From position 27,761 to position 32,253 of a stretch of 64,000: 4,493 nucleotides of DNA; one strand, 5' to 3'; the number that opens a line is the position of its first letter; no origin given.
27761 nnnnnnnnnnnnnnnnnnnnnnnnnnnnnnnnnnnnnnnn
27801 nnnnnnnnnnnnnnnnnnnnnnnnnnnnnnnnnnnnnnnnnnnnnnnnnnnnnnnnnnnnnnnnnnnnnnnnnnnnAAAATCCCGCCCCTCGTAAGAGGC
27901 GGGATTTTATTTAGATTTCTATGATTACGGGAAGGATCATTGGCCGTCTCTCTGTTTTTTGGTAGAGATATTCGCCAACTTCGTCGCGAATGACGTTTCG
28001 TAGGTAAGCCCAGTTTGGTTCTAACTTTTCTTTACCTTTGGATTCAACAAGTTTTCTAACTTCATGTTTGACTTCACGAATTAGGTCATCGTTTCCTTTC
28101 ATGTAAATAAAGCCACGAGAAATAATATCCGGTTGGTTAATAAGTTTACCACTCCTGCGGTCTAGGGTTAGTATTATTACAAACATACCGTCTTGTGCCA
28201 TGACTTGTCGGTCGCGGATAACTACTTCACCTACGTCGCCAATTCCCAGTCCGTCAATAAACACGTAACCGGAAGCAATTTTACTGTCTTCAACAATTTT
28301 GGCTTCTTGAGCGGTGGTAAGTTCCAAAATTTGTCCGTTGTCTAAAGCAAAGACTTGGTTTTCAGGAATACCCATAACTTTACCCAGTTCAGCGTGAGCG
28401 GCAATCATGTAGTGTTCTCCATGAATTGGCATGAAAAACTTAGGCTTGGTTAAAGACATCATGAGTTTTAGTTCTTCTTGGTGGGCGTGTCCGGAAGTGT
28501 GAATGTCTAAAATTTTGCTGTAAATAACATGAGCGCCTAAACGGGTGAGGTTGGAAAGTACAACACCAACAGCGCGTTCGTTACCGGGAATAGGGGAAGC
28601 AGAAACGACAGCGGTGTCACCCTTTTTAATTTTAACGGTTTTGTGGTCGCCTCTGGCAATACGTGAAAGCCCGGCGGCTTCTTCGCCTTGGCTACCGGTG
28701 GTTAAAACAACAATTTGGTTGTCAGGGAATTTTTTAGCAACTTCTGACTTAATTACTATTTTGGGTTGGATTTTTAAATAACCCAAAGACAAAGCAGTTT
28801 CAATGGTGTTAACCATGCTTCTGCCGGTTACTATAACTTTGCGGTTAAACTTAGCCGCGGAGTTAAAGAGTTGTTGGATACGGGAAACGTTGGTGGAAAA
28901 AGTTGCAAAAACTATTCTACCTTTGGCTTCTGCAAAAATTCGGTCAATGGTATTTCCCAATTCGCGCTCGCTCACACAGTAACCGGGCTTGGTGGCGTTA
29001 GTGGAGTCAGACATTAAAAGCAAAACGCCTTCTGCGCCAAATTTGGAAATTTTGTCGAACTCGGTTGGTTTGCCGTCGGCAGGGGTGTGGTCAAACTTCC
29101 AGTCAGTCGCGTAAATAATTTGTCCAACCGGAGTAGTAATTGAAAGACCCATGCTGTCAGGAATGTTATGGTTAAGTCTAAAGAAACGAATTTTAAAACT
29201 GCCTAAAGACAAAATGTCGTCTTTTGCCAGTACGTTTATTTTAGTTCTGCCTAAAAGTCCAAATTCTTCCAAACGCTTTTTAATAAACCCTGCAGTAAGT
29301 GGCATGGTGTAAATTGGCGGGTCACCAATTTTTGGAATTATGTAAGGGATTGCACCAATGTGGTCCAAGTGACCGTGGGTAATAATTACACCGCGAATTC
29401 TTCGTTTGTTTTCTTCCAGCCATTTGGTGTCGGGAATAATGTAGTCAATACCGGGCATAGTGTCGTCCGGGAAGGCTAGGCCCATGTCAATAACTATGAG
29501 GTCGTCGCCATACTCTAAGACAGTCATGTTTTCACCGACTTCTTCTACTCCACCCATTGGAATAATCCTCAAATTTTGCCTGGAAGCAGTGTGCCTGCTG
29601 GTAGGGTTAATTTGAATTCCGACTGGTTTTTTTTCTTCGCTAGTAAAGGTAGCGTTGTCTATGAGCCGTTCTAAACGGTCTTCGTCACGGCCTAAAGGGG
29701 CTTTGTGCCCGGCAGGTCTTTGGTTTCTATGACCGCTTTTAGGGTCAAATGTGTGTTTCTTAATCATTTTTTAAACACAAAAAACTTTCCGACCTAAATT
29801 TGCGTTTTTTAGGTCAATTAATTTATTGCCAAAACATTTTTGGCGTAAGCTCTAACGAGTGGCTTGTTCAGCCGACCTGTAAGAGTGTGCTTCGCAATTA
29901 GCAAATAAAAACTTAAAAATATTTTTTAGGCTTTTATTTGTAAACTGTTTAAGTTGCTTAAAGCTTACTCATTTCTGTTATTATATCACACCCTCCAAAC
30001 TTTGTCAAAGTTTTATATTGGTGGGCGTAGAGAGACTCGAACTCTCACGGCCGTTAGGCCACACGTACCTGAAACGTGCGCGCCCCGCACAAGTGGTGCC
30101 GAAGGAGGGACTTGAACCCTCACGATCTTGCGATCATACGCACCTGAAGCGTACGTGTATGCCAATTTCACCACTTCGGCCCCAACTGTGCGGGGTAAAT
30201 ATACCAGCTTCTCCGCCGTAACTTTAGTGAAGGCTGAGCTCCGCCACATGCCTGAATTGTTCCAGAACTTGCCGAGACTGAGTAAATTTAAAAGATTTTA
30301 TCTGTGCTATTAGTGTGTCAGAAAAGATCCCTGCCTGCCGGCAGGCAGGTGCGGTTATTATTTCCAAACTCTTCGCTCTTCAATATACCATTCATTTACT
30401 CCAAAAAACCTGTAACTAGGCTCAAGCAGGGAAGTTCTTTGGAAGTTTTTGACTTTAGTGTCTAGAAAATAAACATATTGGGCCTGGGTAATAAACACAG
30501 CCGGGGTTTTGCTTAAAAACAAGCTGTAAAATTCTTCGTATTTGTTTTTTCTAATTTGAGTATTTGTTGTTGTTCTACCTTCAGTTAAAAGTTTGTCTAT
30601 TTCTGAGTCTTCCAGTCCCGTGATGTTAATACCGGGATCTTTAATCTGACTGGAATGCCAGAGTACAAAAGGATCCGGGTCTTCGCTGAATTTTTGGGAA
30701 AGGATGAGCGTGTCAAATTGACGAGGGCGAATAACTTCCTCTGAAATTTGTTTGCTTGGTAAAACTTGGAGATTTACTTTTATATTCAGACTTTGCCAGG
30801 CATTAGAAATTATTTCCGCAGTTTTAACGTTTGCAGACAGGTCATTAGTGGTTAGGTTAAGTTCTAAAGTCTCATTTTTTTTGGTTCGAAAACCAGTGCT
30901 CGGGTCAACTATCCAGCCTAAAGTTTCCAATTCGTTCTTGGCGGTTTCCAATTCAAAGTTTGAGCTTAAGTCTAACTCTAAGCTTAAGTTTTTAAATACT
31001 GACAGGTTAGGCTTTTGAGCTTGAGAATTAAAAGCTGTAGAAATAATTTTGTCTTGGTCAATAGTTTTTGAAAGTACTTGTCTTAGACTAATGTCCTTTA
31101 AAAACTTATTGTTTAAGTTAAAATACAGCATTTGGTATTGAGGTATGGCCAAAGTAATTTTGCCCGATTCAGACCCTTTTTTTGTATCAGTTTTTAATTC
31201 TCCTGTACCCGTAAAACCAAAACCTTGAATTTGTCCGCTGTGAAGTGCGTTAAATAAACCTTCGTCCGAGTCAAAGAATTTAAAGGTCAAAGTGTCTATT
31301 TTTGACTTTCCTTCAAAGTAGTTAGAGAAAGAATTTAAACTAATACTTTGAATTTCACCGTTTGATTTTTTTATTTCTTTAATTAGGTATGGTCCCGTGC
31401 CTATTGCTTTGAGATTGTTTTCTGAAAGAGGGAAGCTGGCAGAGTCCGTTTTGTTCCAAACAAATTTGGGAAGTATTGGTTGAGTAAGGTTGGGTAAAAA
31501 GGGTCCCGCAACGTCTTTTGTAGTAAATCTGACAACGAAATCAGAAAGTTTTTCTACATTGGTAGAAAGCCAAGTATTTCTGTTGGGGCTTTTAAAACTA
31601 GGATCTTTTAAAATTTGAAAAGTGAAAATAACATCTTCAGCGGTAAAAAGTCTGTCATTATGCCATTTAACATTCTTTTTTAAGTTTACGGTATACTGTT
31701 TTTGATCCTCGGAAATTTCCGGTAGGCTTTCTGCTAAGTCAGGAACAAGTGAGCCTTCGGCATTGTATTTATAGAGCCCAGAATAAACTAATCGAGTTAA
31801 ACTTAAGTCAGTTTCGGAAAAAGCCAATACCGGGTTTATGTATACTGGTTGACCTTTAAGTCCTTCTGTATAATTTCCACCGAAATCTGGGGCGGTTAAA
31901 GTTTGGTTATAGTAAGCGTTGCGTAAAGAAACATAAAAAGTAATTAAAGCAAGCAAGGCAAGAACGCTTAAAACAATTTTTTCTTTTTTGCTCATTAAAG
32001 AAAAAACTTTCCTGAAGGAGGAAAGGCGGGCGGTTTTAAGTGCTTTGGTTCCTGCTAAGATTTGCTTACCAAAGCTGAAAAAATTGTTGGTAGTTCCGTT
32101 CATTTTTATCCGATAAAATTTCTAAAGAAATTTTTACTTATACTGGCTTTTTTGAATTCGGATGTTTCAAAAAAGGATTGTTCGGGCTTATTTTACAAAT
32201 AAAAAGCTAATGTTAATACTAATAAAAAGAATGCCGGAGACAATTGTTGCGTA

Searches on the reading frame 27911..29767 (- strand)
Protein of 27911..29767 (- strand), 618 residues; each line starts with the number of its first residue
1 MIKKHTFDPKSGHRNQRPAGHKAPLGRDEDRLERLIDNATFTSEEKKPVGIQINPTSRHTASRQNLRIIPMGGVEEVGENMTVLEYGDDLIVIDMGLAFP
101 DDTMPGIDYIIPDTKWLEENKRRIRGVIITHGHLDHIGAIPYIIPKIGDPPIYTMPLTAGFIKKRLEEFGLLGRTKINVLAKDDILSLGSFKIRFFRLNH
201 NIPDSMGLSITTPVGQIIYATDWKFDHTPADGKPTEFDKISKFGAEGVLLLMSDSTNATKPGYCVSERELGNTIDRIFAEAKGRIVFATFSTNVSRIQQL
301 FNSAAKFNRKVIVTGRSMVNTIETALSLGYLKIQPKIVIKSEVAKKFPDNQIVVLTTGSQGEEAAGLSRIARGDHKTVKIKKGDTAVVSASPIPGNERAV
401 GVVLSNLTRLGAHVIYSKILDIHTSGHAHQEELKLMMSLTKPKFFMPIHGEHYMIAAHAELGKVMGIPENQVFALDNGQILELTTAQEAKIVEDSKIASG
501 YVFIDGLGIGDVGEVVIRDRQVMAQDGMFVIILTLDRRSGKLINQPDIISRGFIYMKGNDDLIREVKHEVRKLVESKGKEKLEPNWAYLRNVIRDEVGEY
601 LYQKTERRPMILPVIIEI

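Call 26: search_protein_families(library=pfam, proteins=[window:27911-29767:-], max_evalue=0.01)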
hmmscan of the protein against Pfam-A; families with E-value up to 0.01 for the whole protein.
window:27911-29767:- (618 aa): 5 families
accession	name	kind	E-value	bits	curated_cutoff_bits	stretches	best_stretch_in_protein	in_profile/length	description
PF22505.1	RNase_J_b_CASP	-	5.8e-45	152.6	27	1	282-407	1-126/126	Ribonuclease J, beta-CASP domain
PF17770.6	RNase_J_C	-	2.4e-31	109.2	23.8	1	516-618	1-102/102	Ribonuclease J C-terminal domain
PF00753.33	Lactamase_B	-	1.7e-11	44.9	22.7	1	77-221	4-148/196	Metallo-beta-lactamase superfamily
PF12706.13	Lactamase_B_2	-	6e-10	39.5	27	1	118-224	25-144/200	Beta-lactamase superfamily domain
PF07521.17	RMMBL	-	4.3e-09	36.7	21.6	1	418-466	7-57/63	Zn-dependent metallo-hydrolase RNA specificity domain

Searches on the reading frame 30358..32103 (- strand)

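Call 26: search_protein_families(library=pfam, proteins=[window:30358-32103:-], max_evalue=0.01)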
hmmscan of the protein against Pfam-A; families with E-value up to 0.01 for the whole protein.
window:30358-32103:- (581 aa): 1 family
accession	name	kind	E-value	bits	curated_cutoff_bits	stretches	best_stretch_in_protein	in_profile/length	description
PF00496.27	SBP_bac_5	-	7.9e-60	203.3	32.4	1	119-480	2-356/368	Bacterial extracellular solute-binding proteins, family 5 Middle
